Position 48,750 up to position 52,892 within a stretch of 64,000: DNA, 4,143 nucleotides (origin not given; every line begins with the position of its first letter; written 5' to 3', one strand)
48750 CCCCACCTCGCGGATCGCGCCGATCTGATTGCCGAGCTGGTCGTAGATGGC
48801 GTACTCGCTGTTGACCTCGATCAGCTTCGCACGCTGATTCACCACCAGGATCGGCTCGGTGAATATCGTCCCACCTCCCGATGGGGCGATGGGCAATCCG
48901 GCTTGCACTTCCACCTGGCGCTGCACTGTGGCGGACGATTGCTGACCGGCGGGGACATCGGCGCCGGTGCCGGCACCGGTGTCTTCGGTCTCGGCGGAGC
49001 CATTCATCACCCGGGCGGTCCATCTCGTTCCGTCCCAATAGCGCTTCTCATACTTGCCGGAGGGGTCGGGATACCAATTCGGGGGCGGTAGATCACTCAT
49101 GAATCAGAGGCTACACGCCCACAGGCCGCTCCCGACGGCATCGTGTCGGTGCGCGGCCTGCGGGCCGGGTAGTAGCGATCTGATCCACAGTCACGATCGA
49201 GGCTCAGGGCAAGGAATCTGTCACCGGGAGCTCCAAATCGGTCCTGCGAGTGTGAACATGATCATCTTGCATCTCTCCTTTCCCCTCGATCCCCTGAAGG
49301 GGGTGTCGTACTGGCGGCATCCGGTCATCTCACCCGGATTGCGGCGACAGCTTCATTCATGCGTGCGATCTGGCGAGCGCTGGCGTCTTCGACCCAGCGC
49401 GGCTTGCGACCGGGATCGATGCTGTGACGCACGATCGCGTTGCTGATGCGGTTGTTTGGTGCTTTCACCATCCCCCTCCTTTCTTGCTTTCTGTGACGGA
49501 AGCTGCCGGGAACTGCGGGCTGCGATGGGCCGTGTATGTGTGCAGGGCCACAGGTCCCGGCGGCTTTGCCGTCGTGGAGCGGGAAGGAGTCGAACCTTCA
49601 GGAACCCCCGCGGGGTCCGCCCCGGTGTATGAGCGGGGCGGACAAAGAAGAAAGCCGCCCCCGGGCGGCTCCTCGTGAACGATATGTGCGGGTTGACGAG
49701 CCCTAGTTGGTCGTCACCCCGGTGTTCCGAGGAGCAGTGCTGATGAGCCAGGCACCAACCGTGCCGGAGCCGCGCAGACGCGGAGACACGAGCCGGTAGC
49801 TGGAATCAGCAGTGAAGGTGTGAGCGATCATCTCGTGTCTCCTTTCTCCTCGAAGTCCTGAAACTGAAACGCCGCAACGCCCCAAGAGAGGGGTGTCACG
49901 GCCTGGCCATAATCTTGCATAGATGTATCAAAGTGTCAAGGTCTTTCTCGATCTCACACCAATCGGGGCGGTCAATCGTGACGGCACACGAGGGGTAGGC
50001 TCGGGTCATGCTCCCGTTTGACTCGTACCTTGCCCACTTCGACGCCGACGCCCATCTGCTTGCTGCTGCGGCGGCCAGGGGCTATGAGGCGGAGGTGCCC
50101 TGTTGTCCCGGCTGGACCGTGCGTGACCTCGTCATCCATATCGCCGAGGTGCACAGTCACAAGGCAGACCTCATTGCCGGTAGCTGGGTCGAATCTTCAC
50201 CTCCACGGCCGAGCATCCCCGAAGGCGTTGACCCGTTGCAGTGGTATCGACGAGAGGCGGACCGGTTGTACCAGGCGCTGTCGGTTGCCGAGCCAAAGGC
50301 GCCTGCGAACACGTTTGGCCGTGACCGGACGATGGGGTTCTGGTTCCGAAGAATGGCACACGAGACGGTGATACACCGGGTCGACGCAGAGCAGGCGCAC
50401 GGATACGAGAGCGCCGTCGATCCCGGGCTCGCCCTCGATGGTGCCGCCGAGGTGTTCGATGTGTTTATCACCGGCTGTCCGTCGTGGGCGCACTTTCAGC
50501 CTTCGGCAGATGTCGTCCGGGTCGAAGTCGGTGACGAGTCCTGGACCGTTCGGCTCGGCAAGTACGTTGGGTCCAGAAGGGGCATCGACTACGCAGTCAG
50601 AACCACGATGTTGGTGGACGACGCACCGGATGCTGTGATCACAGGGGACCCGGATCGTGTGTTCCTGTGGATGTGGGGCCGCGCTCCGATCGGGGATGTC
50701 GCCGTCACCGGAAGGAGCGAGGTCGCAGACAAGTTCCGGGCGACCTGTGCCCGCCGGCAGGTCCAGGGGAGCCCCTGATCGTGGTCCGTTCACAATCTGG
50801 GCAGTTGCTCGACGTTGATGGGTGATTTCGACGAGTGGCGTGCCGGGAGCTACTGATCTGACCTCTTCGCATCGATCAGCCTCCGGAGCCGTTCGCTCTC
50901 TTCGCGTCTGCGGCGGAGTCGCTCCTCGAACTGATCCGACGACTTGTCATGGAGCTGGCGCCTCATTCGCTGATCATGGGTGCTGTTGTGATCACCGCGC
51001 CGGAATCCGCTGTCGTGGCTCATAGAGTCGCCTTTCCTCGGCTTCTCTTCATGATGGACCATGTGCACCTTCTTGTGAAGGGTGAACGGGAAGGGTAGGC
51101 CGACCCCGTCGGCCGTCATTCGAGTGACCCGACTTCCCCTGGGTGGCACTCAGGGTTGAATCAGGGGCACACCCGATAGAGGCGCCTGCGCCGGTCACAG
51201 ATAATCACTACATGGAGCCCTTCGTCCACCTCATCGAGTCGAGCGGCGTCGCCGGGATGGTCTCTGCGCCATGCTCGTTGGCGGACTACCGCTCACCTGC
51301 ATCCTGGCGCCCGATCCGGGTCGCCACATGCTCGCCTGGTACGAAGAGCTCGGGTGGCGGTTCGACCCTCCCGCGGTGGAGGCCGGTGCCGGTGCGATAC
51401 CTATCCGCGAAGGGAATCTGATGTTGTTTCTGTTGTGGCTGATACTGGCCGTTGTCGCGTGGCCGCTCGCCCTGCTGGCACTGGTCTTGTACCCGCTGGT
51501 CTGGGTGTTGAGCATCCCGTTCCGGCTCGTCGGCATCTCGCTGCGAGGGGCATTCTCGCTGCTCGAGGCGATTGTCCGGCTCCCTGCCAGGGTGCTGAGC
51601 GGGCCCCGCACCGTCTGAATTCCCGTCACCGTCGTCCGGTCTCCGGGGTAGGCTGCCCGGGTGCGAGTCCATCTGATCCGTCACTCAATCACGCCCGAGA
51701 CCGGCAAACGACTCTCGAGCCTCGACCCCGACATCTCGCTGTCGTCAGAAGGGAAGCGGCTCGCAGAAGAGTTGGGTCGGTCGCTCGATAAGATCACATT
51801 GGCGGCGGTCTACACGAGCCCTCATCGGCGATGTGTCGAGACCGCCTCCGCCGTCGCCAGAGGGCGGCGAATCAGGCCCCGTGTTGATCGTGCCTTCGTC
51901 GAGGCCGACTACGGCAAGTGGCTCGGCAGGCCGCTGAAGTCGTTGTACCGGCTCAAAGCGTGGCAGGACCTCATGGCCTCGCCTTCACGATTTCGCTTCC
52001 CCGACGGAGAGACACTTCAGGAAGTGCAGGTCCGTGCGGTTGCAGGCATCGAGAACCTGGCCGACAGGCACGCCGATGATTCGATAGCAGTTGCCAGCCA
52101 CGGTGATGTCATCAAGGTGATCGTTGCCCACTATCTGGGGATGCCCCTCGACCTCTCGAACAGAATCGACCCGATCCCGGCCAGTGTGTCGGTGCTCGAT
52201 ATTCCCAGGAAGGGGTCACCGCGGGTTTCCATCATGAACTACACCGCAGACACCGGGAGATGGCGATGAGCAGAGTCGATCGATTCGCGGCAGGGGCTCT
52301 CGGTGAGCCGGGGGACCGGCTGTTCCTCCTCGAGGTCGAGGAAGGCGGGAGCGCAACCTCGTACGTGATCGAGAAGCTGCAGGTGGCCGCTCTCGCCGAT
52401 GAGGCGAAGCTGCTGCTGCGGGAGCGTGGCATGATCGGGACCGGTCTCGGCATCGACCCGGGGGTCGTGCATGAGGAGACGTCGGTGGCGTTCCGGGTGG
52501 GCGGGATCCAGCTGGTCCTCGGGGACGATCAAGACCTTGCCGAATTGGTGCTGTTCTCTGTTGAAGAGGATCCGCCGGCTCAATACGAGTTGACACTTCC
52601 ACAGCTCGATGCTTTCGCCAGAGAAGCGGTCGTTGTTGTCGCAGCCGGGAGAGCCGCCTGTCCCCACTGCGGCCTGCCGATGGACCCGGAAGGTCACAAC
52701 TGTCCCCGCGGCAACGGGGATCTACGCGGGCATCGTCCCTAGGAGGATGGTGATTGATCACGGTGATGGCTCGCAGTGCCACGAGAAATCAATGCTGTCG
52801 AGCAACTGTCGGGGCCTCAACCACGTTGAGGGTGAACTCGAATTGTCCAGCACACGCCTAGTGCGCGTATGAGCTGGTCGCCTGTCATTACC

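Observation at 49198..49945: Stretch without large ORFs packed with SD-led mini-ORFs, a terminator and structured RNA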

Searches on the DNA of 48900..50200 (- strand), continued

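Call 92: search_rna_families(sources=[L020, L023, L029, L030, L026, L025, L031, L011, L001], threshold=gathering)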
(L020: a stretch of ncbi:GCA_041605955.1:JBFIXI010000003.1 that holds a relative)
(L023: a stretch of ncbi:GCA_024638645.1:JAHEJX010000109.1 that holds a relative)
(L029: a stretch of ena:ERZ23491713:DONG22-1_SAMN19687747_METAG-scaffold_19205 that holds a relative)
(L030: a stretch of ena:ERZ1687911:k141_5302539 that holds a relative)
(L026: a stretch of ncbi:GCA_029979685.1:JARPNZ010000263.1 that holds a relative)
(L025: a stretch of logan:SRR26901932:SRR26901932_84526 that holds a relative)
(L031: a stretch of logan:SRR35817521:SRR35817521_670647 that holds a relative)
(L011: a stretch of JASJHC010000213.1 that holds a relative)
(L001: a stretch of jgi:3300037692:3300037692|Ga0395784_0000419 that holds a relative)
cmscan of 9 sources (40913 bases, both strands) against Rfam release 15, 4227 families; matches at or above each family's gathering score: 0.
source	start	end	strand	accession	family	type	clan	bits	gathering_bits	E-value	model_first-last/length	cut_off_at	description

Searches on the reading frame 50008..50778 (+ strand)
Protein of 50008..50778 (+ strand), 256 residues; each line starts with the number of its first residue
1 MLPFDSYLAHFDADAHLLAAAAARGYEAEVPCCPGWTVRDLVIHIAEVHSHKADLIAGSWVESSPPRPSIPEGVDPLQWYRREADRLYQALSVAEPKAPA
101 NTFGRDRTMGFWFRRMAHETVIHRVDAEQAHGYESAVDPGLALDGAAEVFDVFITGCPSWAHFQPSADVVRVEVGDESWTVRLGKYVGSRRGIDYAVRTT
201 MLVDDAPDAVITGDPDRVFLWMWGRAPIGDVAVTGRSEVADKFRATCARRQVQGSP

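Call 10: search_protein_families(library=pfam, proteins=[window:50008-50778:+], max_evalue=0.1)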
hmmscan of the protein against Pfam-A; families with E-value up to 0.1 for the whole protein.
window:50008-50778:+ (256 aa): 3 families
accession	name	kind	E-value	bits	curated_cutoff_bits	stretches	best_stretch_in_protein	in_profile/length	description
PF11716.13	MDMPI_N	-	2.9e-17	64.1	24.2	1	15-127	9-139/140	Mycothiol maleylpyruvate isomerase N-terminal domain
PF07398.16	MDMPI_C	-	2.7e-09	38.1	29.5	1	141-241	2-89/90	MDMPI C-terminal domain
PF12867.12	DinB_2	-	0.0082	17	24.8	1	31-124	25-125/128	DinB superfamily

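Call 35: search_protein_families(library=ncbifam, proteins=[window:50008-50778:+], max_evalue=1)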
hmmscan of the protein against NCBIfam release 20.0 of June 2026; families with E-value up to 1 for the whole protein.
window:50008-50778:+ (256 aa): 4 families
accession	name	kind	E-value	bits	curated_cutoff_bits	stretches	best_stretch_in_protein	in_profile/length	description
TIGR03083.1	TIGR03083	domain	2.4e-21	77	50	1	14-225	5-202/202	maleylpyruvate isomerase family mycothiol-dependent enzyme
TIGR03086.1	TIGR03086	subfamily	9.1e-08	32.3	83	1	33-142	26-137/180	TIGR03086 family metal-binding protein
TIGR03085.1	TIGR03085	hypoth_equivalog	4.4e-05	23.1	138.85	2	206-240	163-197/201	TIGR03085 family metal-binding protein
TIGR03084.1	TIGR03084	hypoth_equivalog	0.057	13.1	247.95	0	15-49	15-48/253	TIGR03084 family metal-binding protein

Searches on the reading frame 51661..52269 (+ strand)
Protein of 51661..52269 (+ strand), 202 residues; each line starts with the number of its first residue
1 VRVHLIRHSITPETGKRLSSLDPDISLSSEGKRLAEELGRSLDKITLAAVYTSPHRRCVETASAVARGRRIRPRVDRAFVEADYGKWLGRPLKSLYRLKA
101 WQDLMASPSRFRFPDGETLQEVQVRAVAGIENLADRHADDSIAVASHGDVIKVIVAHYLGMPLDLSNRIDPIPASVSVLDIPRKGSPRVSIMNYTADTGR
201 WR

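Call 10: search_protein_families(library=pfam, proteins=[window:51661-52269:+], max_evalue=0.1)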
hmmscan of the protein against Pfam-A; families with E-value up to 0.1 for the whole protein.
window:51661-52269:+ (202 aa): 1 family
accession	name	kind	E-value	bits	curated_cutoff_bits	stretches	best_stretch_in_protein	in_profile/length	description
PF00300.27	His_Phos_1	-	5.9e-41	140.7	21.7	1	3-190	1-189/194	Histidine phosphatase superfamily (branch 1)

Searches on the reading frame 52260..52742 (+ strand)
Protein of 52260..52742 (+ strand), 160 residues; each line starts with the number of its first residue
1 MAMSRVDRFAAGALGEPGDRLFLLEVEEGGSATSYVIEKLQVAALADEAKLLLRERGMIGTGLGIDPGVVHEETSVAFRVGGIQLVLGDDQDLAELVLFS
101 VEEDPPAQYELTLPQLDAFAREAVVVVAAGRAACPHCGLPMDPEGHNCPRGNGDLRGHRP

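Call 10: search_protein_families(library=pfam, proteins=[window:52260-52742:+], max_evalue=0.1)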
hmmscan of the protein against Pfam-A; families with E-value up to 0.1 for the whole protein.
window:52260-52742:+ (160 aa): 1 family
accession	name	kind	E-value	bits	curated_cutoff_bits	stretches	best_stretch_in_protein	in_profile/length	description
PF11290.13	DUF3090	-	4.6e-25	88.9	27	1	5-148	5-170/170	Protein of unknown function (DUF3090)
